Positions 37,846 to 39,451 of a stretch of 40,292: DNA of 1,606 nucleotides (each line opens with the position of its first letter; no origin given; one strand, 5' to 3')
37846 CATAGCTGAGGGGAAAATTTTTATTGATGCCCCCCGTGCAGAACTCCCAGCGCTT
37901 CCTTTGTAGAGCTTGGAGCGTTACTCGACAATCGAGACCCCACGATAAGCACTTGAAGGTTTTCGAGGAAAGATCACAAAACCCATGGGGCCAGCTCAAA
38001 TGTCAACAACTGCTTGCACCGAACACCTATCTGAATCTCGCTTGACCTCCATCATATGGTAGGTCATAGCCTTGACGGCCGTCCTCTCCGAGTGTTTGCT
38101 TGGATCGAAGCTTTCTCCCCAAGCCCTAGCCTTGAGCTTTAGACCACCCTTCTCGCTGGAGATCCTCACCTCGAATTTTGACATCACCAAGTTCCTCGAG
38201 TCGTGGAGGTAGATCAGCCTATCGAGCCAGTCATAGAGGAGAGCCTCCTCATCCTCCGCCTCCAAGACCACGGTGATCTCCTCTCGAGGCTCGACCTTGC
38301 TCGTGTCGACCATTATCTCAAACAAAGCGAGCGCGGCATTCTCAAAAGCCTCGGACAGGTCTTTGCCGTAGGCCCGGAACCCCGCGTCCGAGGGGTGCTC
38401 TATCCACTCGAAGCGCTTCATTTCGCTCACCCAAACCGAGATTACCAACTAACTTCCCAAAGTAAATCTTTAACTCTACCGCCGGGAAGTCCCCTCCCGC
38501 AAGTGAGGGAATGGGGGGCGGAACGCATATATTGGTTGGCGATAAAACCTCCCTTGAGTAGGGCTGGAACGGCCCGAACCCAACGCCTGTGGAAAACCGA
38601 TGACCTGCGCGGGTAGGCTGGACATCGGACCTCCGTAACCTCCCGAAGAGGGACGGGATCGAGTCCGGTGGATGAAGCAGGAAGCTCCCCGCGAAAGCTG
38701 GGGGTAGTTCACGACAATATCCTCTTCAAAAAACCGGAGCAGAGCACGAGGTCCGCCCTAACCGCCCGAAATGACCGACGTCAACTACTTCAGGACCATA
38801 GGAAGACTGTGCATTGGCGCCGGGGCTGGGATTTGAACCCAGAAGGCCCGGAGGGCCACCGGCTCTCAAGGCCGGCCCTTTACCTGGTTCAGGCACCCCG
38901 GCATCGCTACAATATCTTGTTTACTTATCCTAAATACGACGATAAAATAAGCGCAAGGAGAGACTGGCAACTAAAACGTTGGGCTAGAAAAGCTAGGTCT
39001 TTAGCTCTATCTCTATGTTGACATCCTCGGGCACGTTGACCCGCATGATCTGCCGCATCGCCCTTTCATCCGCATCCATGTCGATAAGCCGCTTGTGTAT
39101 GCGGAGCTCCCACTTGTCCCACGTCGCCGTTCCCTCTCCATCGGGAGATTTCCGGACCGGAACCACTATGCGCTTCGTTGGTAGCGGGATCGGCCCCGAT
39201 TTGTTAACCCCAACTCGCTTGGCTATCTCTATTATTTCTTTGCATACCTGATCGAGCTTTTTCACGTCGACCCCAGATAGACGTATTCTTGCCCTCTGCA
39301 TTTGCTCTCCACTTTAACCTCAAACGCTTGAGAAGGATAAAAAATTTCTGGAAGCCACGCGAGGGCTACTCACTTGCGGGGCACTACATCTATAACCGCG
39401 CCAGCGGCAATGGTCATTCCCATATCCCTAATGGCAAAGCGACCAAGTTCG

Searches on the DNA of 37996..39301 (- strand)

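Call 4: search_rna_families(source=window, start=38200, end=39000, threshold=evalue, max_evalue=10, show_alignments=6)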
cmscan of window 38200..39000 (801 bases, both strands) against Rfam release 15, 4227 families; matches with E-value up to 10: 9.
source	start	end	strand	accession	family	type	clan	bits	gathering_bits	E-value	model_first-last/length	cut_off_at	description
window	38818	38902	-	RF00005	tRNA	Gene; tRNA;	CL00001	56.8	29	1.7e-11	1-71/71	no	tRNA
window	38819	38863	-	RF01684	mascRNA-menRNA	Gene;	-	27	42.5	0.0037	1-56/56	no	MALAT1-associated small cytoplasmic RNA/MEN beta RNA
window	38724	38772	-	RF01334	CRISPR-DR21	Gene; CRISPR;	-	17.8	48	4.2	1-37/37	no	CRISPR RNA direct repeat element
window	38586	38683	+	RF03064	RAGATH-18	Gene; sRNA;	-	17.2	44.9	3.5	1-71/71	no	RAGATH-18 RNA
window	38789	38883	-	RF01518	pRNA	Gene;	-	15.2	34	5.4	1-90/90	no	NoRC associated RNA, pRNA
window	38597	38740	+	RF01847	Plant_U3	Gene; snRNA; snoRNA; CD-box;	CL00100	14.7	80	0.21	1-221/221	no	Plant small nucleolar RNA U3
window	38615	38659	+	RF01716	PhotoRC-I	Cis-reg;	-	13.1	45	1.6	1-44/44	no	PhotoRC-I RNA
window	38487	38537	+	RF01696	Chlorobi-1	Gene; sRNA;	-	12.4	50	3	1-67/67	no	Chlorobi-1 RNA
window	38811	38881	+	RF01394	isrK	Gene; sRNA;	-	12.3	50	6.7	1-77/77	no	isrK Hfq binding RNA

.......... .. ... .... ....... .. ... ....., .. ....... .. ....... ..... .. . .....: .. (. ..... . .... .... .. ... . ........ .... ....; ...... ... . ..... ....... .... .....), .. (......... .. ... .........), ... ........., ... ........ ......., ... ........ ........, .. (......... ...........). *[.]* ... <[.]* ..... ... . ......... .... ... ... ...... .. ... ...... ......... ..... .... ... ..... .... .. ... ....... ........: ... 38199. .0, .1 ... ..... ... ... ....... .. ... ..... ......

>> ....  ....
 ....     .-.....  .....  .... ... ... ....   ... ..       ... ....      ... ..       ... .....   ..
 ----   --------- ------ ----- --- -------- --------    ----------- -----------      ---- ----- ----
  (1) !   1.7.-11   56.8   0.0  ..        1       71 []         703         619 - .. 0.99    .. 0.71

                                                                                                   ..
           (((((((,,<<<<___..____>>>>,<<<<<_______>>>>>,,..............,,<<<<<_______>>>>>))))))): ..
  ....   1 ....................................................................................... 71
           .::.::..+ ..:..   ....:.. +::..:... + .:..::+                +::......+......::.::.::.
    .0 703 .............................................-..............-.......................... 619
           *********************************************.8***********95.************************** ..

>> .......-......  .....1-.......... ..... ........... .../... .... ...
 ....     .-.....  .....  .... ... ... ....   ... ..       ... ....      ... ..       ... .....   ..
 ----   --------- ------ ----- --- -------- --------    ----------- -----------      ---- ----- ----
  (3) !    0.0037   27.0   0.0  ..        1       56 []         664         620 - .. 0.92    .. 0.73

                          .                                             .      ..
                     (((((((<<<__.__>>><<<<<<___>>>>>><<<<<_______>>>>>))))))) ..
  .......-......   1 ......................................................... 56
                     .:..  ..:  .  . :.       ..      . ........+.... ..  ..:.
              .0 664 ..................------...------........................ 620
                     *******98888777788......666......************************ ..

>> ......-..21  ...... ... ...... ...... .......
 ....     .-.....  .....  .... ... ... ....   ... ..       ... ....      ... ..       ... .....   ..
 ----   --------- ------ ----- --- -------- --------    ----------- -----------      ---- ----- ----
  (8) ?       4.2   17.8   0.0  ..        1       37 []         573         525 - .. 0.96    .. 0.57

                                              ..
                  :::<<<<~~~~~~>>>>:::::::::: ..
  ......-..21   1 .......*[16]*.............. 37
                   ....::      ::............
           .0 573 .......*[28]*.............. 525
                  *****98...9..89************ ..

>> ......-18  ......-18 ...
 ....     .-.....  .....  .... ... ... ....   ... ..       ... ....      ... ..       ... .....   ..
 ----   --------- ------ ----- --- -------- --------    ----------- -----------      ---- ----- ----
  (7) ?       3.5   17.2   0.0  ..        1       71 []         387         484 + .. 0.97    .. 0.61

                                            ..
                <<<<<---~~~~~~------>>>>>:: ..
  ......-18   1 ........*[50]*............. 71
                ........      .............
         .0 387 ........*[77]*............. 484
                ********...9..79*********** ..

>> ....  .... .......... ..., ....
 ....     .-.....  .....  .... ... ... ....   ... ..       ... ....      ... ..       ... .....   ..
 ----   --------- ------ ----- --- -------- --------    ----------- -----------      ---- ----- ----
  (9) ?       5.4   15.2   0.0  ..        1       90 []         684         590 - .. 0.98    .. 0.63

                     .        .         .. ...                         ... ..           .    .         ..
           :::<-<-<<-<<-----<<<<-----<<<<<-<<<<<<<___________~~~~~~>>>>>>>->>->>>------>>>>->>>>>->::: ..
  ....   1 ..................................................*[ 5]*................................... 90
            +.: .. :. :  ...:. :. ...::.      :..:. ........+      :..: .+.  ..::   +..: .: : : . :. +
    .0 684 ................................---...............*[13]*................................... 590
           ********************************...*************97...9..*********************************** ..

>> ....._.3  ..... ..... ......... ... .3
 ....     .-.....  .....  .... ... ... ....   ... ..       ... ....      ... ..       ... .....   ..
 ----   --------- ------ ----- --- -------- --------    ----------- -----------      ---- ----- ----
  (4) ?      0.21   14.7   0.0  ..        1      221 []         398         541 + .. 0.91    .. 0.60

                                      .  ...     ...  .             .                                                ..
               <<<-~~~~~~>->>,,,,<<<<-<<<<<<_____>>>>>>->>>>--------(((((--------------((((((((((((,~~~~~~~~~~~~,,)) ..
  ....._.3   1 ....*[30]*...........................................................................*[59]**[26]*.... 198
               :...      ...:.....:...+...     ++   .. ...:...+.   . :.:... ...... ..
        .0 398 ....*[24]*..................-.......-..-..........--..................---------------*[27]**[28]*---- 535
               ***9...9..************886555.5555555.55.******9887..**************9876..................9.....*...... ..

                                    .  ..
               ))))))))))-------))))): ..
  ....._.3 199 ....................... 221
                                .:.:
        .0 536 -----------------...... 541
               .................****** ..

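Call 6: search_rna_families(source=window, start=38440, end=38815, threshold=evalue, max_evalue=10, show_alignments=8)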
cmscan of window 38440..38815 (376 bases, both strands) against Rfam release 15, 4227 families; matches with E-value up to 10: 4.
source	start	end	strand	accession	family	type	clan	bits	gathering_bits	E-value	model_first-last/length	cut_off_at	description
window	38724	38772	-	RF01334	CRISPR-DR21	Gene; CRISPR;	-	17.8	48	2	1-37/37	no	CRISPR RNA direct repeat element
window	38586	38683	+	RF03064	RAGATH-18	Gene; sRNA;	-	17.2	44.9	1.6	1-71/71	no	RAGATH-18 RNA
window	38615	38659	+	RF01716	PhotoRC-I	Cis-reg;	-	13.1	45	0.73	1-44/44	no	PhotoRC-I RNA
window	38487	38537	+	RF01696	Chlorobi-1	Gene; sRNA;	-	12.4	50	1.4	1-67/67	no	Chlorobi-1 RNA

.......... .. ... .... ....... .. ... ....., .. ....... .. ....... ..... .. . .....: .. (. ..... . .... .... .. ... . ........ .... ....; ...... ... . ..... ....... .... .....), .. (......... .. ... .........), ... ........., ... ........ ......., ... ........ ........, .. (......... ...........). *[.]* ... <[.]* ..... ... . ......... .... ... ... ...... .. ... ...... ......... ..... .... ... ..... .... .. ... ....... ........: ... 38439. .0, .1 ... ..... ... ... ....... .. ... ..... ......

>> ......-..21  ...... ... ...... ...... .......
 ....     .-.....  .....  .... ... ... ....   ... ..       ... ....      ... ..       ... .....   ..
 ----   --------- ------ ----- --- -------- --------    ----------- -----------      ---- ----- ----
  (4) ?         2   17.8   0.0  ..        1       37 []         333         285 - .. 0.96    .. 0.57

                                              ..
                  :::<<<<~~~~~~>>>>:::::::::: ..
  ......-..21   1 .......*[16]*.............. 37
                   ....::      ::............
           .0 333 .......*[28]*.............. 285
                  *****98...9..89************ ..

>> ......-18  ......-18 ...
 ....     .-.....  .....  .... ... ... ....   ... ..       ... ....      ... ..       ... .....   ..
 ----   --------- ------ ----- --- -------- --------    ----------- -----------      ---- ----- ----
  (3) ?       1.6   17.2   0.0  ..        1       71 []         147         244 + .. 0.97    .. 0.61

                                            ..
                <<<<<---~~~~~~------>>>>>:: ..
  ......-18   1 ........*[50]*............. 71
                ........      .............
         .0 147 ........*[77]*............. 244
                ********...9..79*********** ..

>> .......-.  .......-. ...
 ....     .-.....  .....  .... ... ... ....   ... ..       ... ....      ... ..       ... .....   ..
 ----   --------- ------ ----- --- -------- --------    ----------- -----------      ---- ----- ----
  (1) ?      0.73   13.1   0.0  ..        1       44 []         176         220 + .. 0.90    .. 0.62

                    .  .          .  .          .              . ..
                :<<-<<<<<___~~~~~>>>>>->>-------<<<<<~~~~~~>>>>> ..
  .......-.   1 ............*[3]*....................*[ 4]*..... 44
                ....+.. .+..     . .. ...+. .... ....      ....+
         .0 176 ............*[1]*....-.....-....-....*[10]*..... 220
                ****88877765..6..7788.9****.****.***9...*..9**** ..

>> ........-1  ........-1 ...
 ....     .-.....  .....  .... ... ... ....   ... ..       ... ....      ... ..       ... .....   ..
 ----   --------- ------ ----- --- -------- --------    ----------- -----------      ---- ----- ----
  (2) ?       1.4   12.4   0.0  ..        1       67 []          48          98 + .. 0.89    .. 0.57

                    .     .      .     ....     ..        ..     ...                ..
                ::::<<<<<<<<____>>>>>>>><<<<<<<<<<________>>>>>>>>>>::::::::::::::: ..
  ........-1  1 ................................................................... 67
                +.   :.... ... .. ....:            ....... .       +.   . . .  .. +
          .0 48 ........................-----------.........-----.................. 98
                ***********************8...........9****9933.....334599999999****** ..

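Call 14: search_rna_families(sources=[L001, L002, L003, L004, L005, L006, L007, L008, L010, L011, L012, L013, L014, L015, L016, L017, L018, L019, L020], threshold=gathering)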
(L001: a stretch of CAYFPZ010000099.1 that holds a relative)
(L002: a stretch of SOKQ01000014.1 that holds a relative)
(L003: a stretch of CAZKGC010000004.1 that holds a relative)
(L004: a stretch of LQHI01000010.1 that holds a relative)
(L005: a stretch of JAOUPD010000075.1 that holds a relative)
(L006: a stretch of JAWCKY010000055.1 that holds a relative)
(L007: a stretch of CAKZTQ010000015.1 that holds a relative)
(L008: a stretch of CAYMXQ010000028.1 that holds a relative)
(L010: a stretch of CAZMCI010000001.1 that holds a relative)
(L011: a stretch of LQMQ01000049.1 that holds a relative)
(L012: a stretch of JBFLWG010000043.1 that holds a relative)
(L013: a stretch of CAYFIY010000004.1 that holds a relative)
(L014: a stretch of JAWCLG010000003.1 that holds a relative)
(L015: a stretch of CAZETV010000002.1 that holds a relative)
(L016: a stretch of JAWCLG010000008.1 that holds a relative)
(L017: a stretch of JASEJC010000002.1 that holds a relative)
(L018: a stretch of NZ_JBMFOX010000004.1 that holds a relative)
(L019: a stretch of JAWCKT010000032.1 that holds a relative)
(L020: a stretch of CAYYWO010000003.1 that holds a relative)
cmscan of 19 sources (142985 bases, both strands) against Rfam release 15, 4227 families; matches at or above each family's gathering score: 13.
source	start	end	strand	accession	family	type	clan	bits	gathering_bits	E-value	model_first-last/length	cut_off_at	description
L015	3907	3991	+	RF00005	tRNA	Gene; tRNA;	CL00001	60.4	29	3e-10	1-71/71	no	tRNA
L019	569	653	+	RF00005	tRNA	Gene; tRNA;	CL00001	59.6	29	5e-10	1-71/71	no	tRNA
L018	3507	3591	+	RF00005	tRNA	Gene; tRNA;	CL00001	59.3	29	6.1e-10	1-71/71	no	tRNA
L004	884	968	+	RF00005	tRNA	Gene; tRNA;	CL00001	58.9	29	8e-10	1-71/71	no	tRNA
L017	3834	3918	+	RF00005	tRNA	Gene; tRNA;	CL00001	58.9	29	8e-10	1-71/71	no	tRNA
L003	2631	2715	+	RF00005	tRNA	Gene; tRNA;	CL00001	58.7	29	9e-10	1-71/71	no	tRNA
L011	1146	1230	+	RF00005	tRNA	Gene; tRNA;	CL00001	58.7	29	8.9e-10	1-71/71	no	tRNA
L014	3869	3953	+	RF00005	tRNA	Gene; tRNA;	CL00001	58.6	29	9.5e-10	1-71/71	no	tRNA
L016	1997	2081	+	RF00005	tRNA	Gene; tRNA;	CL00001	58.6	29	9.5e-10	1-71/71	no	tRNA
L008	1227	1311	+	RF00005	tRNA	Gene; tRNA;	CL00001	58.2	29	1.3e-09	1-71/71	no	tRNA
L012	1795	1879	+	RF00005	tRNA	Gene; tRNA;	CL00001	57.1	29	2.5e-09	1-71/71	no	tRNA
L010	3222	3306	+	RF00005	tRNA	Gene; tRNA;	CL00001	56.6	29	3.4e-09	1-71/71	no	tRNA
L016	1122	1196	+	RF00005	tRNA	Gene; tRNA;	CL00001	55.6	29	6.4e-09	1-71/71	no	tRNA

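Call 17: search_rna_families(source=window, start=38540, end=38745, threshold=evalue, max_evalue=10, show_alignments=8)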
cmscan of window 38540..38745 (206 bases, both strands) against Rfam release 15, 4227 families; matches with E-value up to 10: 5.
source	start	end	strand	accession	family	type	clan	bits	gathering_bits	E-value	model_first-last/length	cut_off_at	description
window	38586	38683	+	RF03064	RAGATH-18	Gene; sRNA;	-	17.2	44.9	0.9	1-71/71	no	RAGATH-18 RNA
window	38694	38735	+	RF00468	HCV_SLVII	Cis-reg;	-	16.1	63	0.35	1-70/70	no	Hepatitis C virus stem-loop VII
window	38615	38659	+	RF01716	PhotoRC-I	Cis-reg;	-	13.1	45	0.4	1-44/44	no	PhotoRC-I RNA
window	38724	38745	-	RF01151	snoU82P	Gene; snRNA; snoRNA; CD-box;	-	10.2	42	2.2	41-55/55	5'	Small nucleolar RNA U82P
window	38597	38745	+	RF01847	Plant_U3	Gene; snRNA; snoRNA; CD-box;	CL00100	7.8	80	6.4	1-206/221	3'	Plant small nucleolar RNA U3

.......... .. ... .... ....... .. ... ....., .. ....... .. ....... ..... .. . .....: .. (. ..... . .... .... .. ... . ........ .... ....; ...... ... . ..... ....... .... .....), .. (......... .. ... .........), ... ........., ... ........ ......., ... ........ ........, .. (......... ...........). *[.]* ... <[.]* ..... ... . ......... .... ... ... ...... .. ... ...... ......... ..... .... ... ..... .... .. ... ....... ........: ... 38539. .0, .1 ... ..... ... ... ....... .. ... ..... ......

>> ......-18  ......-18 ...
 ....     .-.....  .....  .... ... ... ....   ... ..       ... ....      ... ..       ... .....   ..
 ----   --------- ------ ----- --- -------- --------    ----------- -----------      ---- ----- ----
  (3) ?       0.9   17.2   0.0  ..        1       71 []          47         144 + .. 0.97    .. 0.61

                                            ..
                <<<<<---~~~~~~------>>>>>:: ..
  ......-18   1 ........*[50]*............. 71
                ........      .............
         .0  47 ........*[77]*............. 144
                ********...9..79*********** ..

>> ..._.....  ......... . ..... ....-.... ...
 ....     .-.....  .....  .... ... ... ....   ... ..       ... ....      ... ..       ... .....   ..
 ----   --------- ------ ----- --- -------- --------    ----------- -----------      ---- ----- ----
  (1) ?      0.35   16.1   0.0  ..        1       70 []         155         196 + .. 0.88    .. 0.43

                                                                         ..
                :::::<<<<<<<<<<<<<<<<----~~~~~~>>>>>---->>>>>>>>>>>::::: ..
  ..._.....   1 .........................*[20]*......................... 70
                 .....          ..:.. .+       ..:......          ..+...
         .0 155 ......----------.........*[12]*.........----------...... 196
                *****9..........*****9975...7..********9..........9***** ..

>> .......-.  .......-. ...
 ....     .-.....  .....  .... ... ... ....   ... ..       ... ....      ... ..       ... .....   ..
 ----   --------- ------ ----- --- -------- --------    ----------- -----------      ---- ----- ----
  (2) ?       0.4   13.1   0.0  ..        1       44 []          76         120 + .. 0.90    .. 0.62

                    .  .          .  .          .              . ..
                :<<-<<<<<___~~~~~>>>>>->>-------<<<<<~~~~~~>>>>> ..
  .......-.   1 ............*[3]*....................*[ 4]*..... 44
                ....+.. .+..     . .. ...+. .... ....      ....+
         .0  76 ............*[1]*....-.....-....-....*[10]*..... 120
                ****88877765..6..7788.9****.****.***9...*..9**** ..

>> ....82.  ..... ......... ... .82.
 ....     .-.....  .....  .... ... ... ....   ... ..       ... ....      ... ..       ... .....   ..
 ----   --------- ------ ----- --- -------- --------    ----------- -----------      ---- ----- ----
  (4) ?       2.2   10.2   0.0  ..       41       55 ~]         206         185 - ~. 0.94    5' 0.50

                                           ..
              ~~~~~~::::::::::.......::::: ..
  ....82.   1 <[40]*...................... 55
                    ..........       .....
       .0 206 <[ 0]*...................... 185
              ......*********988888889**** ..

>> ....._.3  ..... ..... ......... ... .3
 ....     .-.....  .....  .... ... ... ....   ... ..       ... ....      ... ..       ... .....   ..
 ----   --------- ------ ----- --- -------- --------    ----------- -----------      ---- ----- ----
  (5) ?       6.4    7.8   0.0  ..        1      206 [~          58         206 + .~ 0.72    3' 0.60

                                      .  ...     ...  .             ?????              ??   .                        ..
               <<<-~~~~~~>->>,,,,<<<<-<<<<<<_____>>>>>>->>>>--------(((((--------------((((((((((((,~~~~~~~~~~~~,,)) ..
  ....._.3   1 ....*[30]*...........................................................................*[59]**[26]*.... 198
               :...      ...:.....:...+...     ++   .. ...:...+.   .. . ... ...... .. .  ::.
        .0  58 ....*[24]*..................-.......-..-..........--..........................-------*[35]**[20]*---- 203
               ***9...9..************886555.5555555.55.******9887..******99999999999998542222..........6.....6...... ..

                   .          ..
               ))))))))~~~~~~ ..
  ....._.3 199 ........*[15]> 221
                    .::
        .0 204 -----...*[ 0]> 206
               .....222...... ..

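Call 55: build_rna_model(alignment_id=A1)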
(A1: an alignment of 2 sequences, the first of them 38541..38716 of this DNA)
Model R1 built from alignment A1 (2 sequences, 176 columns); structure: RNAalifold consensus.
model positions 176; base pairs 34; branch points 2; effective number of sequences 1; information 0.59 bits per position. Calibrated on 0.2 Mb of random sequence (short: E-values are rough).
structure used (alignment columns):
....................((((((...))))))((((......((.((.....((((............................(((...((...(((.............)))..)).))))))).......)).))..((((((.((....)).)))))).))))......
